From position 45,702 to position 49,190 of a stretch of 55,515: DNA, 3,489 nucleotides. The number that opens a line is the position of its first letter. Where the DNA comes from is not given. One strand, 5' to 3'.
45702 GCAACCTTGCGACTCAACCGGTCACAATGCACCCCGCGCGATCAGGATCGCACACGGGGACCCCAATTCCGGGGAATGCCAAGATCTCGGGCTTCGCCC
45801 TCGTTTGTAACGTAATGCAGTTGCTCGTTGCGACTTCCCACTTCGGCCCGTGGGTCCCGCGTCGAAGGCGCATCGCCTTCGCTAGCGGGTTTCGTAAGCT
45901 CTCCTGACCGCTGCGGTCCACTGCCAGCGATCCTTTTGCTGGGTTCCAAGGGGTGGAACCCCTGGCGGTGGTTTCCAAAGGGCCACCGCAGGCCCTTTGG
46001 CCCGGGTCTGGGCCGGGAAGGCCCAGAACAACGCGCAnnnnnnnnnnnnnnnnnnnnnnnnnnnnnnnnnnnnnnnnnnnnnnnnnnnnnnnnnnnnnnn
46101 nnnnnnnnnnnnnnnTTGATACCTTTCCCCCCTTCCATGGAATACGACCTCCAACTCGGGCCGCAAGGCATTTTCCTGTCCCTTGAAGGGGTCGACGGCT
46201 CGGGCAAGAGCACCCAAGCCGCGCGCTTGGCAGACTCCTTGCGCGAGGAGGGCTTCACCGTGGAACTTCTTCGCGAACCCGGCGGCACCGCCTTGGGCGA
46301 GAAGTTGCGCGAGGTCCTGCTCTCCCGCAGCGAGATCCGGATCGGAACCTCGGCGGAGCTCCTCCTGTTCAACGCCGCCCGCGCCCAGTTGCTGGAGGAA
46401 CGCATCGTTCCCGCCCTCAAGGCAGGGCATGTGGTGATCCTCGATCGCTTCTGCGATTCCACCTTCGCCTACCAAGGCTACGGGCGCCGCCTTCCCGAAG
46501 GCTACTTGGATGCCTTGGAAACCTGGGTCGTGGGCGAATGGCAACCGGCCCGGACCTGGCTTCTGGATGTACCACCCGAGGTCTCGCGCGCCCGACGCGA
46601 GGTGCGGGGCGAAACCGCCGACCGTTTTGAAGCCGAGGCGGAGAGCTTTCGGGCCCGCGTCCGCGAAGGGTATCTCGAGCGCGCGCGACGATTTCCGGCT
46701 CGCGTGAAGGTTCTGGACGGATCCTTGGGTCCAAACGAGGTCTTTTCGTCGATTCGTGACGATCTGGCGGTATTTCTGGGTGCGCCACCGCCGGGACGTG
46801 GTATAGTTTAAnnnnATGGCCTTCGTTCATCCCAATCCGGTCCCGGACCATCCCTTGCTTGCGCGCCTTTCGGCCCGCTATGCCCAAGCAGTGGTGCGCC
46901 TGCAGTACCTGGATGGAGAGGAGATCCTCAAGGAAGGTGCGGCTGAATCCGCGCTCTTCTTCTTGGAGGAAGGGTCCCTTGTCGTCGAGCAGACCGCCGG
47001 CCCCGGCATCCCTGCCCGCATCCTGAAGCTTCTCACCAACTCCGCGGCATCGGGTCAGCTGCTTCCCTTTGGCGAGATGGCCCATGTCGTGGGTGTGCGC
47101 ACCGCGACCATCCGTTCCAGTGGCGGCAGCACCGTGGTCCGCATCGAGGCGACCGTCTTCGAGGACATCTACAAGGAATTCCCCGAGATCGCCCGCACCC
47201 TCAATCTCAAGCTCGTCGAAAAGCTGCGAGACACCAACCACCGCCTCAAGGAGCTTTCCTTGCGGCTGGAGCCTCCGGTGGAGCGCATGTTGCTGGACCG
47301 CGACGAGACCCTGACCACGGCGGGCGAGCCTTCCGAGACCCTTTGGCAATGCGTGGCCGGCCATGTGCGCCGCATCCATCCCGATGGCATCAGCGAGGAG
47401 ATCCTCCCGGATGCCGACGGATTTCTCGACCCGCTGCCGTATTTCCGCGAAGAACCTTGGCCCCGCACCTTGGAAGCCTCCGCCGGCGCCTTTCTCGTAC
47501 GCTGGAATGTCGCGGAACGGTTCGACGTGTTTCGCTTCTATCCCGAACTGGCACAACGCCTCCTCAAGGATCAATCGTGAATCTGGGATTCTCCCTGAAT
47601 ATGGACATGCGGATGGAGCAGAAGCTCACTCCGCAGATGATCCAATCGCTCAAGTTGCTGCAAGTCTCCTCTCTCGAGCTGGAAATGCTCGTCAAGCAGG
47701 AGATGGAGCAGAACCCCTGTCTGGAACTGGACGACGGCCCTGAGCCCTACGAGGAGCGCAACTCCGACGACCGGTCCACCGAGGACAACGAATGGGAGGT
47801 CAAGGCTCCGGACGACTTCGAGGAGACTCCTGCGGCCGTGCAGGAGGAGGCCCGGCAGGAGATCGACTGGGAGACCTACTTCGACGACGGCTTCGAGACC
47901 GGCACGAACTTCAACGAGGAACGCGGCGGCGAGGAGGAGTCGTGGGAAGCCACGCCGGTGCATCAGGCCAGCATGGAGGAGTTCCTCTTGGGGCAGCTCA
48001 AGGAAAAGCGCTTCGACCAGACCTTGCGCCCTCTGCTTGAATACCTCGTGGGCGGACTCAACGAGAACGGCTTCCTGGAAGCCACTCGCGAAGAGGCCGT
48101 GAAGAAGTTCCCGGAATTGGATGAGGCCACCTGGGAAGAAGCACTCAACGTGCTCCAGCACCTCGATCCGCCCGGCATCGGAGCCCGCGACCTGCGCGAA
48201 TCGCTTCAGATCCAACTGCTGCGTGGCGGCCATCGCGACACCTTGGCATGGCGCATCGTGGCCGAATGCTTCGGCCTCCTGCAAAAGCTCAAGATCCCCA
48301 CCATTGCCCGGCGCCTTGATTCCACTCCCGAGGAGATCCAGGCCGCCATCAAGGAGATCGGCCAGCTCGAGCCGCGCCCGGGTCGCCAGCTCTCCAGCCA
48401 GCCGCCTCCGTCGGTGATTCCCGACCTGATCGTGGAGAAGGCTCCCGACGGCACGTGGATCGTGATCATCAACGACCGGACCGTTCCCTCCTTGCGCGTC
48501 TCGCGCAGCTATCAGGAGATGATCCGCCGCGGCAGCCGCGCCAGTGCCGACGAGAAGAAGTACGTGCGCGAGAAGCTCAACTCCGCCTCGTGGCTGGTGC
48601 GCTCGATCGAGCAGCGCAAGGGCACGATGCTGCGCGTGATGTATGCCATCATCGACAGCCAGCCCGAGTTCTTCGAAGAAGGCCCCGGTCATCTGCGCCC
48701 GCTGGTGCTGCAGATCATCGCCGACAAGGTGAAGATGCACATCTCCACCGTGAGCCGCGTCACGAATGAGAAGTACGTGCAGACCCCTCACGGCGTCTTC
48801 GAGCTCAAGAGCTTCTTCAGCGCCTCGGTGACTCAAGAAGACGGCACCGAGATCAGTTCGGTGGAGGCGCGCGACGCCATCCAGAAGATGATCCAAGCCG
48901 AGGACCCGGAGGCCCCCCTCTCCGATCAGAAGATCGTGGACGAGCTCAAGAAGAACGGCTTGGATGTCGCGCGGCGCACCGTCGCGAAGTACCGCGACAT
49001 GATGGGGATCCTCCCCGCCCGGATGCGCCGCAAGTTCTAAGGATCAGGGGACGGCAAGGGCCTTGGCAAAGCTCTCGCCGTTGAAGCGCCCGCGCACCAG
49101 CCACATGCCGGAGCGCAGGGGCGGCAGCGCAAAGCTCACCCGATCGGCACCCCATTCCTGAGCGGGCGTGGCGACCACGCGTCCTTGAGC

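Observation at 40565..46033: About 200-nt intergenic element in three copies with hairpin-preserving compensatory substitutions (candidate structured ncRNA or MITE/REP-like mosaic element)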

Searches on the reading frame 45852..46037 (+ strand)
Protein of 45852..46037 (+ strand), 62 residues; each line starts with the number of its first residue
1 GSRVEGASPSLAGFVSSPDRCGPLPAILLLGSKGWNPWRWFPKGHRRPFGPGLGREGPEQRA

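Call 62: find_homologous_proteins(query=A3, max_evalue=0.01)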
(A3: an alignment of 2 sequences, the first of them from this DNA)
Query A3 (2 sequences): 8 candidates shared short words with the query, none scored E <= 0.01.

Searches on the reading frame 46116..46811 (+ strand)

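Call 11: search_protein_families(library=ncbifam, proteins=[window:46116-46811:+])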
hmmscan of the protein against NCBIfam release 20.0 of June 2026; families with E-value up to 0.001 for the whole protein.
window:46116-46811:+ (231 aa): 3 families
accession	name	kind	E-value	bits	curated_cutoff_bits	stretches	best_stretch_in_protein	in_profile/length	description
TIGR00041.1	DTMP_kinase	equivalog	3.4e-44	150.9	83.25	1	17-209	3-192/196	dTMP kinase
NF005923.0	PRK07933.1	equivalog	9.6e-14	51.2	193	1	21-207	3-201/213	dTMP kinase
NF005250.0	PRK06761.1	equivalog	0.00036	19.6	270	1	23-54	8-39/282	hypothetical protein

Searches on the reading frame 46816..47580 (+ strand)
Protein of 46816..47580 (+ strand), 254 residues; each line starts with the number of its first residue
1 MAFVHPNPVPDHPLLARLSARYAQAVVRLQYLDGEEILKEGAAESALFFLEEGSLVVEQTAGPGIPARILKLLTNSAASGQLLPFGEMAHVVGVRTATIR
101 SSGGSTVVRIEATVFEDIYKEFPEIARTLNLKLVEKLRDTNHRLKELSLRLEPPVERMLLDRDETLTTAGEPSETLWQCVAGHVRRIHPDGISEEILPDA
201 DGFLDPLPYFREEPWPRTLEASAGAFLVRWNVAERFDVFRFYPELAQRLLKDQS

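Call 11: search_protein_families(library=ncbifam, proteins=[window:46816-47580:+])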
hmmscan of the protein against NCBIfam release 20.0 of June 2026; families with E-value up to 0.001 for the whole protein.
window:46816-47580:+ (254 aa): 2 families
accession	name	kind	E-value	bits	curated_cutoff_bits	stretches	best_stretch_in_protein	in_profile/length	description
NF008732.0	PRK11753.1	equivalog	2.6e-07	30.3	266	1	28-148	25-140/214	cAMP-activated global transcriptional regulator CRP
NF041163.2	encap_f2b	equivalog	0.00027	20.2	400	0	22-141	91-205/450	family 2B encapsulin nanocompartment shell protein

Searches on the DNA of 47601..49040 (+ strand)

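Call 82: search_with_rna_model(model_id=R1, sources=[L144, L146, L147, L142], max_evalue=1)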
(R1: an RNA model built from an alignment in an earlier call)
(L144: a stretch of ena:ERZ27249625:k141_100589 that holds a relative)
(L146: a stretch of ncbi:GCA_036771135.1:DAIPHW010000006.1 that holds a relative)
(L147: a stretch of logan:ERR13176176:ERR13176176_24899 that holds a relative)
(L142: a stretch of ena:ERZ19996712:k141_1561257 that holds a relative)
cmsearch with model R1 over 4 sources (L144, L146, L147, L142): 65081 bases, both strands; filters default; matches with E-value up to 1: 1.
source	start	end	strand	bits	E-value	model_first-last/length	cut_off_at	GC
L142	8301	8379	+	57.6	3.7e-08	1-89/89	no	0.76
